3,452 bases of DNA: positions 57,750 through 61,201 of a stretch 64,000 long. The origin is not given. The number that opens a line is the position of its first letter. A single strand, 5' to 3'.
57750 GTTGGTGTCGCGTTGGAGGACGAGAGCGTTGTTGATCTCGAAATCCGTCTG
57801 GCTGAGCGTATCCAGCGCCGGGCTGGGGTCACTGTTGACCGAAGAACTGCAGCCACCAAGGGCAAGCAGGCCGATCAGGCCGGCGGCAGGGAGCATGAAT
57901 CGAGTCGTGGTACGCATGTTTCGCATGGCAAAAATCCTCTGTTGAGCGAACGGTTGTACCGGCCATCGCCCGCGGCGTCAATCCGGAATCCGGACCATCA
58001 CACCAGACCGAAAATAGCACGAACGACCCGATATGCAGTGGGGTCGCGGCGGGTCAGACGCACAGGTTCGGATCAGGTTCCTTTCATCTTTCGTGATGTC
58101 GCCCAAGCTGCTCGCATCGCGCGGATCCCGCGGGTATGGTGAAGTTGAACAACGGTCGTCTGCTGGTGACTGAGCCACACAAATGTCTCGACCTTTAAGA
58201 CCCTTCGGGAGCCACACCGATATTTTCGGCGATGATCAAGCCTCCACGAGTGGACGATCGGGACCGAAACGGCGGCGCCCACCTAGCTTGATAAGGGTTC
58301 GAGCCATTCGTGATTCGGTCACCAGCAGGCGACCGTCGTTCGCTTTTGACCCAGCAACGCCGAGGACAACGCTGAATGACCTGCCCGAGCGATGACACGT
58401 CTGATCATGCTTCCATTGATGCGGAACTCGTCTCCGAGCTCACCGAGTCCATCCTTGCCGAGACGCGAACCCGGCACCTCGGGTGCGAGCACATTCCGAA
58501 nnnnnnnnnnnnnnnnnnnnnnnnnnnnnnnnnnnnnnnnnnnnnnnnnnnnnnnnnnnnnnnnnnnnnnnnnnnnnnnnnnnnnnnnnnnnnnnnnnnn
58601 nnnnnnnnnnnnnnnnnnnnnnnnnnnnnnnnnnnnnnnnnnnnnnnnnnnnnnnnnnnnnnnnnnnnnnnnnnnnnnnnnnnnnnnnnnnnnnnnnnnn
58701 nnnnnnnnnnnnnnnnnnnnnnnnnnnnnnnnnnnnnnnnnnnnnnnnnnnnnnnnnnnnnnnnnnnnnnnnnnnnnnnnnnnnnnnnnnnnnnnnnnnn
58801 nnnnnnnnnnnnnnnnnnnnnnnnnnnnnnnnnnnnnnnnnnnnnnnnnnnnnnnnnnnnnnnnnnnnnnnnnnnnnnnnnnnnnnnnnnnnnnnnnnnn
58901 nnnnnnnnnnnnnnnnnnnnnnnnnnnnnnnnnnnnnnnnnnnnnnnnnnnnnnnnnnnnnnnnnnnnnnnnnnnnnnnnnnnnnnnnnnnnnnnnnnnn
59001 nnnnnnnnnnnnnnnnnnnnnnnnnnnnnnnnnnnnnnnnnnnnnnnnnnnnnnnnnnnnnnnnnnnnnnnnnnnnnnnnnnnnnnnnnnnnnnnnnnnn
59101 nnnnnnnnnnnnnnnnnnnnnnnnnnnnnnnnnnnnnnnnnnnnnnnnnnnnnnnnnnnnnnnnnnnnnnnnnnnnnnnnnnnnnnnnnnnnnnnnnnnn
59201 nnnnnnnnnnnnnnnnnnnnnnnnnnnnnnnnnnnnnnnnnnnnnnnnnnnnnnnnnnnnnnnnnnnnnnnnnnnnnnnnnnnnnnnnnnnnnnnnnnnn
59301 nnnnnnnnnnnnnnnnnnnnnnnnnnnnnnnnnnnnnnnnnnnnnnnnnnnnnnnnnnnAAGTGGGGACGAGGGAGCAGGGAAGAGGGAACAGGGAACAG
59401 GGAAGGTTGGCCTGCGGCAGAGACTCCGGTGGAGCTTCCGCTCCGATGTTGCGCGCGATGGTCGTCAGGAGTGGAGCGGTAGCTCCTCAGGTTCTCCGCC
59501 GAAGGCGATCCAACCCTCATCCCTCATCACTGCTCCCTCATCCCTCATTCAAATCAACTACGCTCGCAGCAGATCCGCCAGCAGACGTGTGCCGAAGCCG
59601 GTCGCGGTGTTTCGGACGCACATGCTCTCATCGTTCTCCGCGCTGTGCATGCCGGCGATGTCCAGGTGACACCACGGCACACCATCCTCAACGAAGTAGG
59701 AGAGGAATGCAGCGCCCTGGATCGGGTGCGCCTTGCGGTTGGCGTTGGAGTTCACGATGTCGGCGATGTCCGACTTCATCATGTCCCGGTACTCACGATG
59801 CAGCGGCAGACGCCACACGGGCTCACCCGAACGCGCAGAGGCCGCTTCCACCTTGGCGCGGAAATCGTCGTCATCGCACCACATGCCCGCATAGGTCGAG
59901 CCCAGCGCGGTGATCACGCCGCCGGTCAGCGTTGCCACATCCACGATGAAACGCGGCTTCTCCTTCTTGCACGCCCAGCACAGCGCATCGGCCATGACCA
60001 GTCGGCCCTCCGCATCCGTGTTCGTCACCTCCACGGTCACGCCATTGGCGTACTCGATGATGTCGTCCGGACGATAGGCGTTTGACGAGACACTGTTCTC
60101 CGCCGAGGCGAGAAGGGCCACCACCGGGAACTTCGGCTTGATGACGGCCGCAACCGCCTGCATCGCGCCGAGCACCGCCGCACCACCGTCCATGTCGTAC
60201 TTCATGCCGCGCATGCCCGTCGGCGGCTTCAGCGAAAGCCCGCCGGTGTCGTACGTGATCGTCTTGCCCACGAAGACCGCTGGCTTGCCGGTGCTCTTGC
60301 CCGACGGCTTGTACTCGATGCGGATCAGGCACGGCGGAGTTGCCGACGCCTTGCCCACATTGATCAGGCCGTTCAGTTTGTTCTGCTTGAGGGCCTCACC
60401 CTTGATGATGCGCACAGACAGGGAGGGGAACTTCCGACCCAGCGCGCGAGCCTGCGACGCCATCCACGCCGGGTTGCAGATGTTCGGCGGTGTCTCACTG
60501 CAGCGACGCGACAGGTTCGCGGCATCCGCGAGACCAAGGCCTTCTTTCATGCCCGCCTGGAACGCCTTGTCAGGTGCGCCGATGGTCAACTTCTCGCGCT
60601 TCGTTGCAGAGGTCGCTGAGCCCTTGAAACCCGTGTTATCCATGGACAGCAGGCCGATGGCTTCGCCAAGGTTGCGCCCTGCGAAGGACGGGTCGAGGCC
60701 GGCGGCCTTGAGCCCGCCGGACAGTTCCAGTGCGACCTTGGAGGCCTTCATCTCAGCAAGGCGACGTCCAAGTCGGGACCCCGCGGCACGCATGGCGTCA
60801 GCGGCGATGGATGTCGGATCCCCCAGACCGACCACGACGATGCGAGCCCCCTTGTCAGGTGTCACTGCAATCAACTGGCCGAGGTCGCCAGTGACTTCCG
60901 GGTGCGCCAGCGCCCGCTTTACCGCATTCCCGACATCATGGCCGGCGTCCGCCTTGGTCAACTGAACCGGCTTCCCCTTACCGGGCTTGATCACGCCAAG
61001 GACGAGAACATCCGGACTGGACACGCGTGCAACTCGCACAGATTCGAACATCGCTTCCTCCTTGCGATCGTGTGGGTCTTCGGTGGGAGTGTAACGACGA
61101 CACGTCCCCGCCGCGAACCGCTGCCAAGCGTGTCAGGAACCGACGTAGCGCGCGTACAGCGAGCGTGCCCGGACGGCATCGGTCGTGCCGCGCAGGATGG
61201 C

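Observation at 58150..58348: Unannotated ~190-nt structured RNA (6S-like) immediately upstream of cysE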

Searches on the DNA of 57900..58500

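Call 4: search_rna_families(source=window, start=57900, end=58500, threshold=evalue, max_evalue=10, show_alignments=4)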
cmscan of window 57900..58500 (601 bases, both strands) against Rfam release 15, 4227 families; matches with E-value up to 10: 3.
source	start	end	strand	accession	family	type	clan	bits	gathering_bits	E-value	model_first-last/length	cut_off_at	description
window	58152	58337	+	RF00013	6S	Gene;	-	44.9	46.4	8.1e-08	1-187/187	no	6S / SsrS RNA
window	58306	58368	-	RF01698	Chloroflexi-1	Gene; sRNA;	-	15.4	80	2.6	1-84/84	no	Chloroflexi-1 RNA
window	58426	58483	-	RF02523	ROSE_3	Cis-reg; thermoregulator;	-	12.4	43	9.2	1-69/69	no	Repression of heat shock gene expression (ROSE) element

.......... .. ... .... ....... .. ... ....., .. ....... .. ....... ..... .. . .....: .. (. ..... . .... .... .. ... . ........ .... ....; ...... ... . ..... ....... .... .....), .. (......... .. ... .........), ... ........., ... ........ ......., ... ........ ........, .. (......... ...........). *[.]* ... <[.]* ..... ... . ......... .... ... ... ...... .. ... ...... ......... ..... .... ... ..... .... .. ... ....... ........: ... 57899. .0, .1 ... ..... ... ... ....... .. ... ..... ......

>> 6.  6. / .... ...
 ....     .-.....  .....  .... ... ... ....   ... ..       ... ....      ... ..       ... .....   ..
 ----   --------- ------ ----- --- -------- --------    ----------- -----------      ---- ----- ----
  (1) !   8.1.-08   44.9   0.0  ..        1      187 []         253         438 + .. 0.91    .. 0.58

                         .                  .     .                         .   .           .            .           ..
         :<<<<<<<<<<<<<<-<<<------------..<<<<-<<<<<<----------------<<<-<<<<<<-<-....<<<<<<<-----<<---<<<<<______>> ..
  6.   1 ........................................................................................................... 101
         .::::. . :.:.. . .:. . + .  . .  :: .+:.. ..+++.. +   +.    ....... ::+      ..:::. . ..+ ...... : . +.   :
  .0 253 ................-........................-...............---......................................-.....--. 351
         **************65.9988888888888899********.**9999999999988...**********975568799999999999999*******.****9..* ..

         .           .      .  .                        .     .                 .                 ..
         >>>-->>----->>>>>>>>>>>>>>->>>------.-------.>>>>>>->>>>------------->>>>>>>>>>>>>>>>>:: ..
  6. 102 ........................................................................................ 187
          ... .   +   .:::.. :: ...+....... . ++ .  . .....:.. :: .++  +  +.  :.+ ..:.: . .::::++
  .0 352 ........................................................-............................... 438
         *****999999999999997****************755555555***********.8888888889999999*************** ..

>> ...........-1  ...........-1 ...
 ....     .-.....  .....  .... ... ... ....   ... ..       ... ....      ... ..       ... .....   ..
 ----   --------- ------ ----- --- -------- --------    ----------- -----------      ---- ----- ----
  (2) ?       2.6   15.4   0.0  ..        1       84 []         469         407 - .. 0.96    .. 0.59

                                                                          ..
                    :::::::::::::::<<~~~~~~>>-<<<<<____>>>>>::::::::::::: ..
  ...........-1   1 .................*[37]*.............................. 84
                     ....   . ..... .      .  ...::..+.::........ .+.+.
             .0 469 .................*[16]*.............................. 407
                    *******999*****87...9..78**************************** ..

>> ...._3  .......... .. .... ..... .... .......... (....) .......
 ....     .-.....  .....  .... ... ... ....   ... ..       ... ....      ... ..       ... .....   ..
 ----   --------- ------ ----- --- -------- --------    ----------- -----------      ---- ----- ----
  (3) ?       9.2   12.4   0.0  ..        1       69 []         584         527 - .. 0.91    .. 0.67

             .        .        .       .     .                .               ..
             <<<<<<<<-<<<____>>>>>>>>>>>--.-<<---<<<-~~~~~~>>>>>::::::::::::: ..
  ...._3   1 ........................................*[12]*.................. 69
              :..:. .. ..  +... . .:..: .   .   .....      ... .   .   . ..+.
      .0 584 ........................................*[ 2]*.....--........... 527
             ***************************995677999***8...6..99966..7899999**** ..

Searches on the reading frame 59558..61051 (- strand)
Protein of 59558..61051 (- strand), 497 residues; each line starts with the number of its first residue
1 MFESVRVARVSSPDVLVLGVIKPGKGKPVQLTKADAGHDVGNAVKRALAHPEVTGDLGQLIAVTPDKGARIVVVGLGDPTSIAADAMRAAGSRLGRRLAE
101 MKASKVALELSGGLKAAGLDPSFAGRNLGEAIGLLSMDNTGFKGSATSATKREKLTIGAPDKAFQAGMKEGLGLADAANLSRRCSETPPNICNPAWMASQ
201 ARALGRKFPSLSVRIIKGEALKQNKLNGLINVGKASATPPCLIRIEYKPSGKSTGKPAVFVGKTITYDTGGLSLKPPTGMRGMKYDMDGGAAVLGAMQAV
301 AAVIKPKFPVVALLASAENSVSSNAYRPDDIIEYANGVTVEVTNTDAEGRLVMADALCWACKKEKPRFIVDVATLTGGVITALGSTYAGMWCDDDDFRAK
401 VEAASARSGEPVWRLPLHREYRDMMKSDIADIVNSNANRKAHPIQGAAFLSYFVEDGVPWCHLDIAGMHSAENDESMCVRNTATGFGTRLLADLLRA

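Call 8: search_protein_families(library=pfam, proteins=[window:59558-61051:-])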
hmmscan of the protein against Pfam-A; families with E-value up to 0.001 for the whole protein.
window:59558-61051:- (497 aa): 2 families
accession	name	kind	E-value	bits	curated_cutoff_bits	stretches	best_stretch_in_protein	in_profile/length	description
PF00883.26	Peptidase_M17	-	3.6e-111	371.8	25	1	179-491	1-309/310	Cytosol aminopeptidase family, catalytic domain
PF02789.23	Peptidase_M17_N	-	3.2e-09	37.2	23.4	1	17-111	1-95/129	Cytosol aminopeptidase family, N-terminal domain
